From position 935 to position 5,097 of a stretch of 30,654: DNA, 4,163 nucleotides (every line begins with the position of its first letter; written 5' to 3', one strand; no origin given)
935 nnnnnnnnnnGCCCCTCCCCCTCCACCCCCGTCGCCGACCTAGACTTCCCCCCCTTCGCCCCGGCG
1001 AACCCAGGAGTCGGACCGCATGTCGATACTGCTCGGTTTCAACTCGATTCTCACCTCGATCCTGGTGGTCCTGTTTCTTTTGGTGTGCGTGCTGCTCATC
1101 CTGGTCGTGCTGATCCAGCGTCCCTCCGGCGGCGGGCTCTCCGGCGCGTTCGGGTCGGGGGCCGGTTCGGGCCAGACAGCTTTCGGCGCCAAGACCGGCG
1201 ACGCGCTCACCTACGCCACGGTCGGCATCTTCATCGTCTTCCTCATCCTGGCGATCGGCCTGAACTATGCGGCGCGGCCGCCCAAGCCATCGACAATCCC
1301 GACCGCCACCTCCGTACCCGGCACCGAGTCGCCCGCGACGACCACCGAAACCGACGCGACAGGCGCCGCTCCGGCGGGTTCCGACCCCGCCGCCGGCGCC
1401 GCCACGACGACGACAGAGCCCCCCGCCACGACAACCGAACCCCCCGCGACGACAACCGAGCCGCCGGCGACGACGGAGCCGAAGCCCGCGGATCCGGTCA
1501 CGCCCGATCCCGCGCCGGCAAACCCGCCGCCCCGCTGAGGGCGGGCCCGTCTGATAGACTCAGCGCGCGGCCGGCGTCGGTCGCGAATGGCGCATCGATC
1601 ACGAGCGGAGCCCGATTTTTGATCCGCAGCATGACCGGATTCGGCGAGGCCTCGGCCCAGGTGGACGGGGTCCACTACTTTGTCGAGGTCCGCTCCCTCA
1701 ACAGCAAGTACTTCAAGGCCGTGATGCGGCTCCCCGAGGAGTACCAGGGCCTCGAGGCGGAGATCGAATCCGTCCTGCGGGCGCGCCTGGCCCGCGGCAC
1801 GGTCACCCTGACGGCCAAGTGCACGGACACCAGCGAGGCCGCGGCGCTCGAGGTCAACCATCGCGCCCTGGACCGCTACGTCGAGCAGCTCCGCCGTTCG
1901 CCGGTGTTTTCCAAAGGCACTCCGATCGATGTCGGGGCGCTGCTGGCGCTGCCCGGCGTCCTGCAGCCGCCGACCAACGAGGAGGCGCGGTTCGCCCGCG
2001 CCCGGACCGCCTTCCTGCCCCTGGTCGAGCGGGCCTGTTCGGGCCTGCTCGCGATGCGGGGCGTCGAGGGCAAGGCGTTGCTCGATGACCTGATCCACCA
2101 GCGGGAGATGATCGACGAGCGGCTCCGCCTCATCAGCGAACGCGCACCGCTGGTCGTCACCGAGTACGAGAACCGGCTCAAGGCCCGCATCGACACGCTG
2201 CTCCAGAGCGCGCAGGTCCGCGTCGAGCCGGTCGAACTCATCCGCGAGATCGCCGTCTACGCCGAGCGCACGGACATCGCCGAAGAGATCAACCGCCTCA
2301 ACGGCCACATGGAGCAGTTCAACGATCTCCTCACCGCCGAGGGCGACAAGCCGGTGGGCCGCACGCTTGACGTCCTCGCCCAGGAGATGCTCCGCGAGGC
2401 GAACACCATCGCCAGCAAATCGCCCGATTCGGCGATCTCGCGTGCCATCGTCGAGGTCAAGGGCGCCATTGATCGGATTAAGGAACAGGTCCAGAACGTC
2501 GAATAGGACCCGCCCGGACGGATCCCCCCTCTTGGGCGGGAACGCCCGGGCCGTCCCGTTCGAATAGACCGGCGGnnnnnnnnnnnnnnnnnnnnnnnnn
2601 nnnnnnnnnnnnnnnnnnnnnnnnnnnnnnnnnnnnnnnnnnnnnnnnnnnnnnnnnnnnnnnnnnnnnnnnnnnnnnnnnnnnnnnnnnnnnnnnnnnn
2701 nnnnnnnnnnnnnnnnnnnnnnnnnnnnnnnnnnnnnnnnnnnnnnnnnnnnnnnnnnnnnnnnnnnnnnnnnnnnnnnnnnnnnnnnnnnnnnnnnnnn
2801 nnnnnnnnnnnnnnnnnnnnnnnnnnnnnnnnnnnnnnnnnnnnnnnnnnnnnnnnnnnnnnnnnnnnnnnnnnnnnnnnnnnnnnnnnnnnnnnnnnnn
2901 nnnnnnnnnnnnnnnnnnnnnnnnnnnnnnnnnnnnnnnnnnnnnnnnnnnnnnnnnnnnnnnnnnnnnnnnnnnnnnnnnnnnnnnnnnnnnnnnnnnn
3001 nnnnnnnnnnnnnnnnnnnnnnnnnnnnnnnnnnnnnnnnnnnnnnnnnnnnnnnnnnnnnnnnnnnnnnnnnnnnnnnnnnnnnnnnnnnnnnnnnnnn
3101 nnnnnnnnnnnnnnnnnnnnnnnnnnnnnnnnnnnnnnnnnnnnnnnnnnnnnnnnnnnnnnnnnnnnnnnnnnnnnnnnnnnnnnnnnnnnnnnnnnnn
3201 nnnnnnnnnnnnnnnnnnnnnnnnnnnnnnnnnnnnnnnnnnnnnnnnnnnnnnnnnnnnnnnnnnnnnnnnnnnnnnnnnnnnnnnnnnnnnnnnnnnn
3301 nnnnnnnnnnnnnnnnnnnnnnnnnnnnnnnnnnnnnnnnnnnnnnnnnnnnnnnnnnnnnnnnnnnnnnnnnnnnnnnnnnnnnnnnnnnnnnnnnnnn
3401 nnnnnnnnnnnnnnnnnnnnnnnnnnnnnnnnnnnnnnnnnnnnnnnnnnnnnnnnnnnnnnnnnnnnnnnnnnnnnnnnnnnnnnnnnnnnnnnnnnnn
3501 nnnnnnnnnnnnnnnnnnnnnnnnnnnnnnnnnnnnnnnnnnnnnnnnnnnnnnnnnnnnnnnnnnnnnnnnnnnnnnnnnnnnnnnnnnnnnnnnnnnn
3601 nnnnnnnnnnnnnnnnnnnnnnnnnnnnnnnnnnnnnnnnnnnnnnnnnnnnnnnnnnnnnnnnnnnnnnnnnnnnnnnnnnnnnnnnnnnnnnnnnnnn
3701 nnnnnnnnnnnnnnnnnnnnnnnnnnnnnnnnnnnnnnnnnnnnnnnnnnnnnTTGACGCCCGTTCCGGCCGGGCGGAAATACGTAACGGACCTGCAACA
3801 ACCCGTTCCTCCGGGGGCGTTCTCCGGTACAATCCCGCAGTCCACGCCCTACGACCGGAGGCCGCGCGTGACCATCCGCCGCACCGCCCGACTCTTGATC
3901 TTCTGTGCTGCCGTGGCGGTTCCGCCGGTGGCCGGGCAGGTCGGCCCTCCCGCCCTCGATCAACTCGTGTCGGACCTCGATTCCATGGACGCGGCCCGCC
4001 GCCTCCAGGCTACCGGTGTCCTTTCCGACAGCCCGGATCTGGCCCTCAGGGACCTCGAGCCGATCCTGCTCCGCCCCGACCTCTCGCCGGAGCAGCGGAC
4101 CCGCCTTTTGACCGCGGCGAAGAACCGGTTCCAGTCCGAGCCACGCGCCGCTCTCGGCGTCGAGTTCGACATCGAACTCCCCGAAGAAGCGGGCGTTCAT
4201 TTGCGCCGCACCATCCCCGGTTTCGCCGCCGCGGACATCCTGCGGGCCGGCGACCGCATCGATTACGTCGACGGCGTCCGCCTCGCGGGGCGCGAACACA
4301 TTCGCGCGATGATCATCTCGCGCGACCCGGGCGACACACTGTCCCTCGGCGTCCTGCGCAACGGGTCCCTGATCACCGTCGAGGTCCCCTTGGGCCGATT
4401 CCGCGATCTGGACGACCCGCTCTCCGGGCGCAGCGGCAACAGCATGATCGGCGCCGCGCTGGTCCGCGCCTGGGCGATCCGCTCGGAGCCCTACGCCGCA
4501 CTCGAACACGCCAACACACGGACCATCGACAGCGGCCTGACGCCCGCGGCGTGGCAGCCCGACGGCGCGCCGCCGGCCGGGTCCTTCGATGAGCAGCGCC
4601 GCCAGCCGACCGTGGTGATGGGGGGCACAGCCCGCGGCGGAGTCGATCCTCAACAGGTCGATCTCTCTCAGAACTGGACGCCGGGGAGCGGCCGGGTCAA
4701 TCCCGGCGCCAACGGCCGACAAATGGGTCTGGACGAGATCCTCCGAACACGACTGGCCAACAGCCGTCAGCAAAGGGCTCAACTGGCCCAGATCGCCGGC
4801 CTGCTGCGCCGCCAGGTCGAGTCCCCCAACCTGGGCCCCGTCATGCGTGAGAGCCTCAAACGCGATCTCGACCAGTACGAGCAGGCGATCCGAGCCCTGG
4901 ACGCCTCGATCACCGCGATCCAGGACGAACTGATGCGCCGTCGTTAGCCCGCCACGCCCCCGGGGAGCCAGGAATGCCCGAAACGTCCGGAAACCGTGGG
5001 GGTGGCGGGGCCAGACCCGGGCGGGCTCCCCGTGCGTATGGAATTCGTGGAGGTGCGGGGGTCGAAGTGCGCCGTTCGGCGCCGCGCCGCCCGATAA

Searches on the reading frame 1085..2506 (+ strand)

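Call 14: search_protein_families(library=pfam, proteins=[window:1085-2506:+], max_evalue=0.001)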
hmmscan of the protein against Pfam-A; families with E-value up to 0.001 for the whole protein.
window:1085-2506:+ (473 aa): 2 families
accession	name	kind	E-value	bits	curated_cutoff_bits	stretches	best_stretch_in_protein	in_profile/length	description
PF08340.16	YicC-like_C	-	1.3e-36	125.8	27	1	350-473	1-120/120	Endoribonuclease YicC-like, C-terminal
PF03755.18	YicC-like_N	-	8.2e-33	114.4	25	1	180-332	1-154/156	Endoribonuclease YicC-like, N-terminal region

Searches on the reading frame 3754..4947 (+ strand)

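Call 14: search_protein_families(library=pfam, proteins=[window:3754-4947:+], max_evalue=0.001)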
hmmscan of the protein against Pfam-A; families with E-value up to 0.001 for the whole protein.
window:3754-4947:+ (397 aa): 2 families
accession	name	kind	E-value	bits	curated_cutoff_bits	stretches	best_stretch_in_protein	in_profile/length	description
PF13180.12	PDZ_2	-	2.3e-07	31.4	27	1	157-213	25-80/80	PDZ domain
PF00595.29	PDZ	-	7.9e-06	26.6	23.2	1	131-200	9-80/81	PDZ domain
